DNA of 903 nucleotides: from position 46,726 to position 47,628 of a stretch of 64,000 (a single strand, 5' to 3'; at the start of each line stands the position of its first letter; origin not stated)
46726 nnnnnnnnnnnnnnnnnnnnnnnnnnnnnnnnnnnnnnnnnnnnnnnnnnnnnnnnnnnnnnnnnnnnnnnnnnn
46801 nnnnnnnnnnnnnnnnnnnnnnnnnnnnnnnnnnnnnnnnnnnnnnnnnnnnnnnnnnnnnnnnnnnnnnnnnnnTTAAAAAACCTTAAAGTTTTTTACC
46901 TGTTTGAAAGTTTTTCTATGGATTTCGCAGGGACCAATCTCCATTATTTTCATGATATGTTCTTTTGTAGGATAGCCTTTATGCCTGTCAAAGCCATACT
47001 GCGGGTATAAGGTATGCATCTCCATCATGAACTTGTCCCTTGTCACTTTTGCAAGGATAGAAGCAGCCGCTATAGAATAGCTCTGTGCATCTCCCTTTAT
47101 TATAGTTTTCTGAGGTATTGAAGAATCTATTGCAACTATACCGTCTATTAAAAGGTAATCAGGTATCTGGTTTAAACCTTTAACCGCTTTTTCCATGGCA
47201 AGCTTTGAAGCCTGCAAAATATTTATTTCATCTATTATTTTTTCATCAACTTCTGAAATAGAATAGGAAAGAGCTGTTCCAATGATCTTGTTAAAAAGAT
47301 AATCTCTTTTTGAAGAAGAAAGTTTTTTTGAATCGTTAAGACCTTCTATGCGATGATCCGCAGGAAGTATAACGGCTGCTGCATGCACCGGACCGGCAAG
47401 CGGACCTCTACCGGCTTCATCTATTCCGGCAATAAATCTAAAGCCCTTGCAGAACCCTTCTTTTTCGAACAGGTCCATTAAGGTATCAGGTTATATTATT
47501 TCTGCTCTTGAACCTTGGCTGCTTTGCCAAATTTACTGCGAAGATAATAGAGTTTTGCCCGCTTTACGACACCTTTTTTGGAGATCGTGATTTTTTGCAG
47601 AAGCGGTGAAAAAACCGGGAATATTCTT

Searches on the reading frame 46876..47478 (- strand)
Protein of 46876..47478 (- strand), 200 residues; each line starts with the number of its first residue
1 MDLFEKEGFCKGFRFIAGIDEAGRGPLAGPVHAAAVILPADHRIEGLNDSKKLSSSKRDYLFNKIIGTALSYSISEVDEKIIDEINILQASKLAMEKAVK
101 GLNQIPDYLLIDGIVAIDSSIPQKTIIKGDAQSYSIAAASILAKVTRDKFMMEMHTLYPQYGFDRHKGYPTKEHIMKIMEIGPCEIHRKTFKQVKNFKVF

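Call 66: search_protein_families(library=pfam, proteins=[window:46876-47478:-], max_evalue=0.00001)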
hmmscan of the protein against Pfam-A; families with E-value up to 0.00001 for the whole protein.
window:46876-47478:- (200 aa): 1 family
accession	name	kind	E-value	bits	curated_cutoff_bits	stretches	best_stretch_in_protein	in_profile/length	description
PF01351.25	RNase_HII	-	2.1e-42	145.7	25.8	1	17-194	1-199/199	Ribonuclease HII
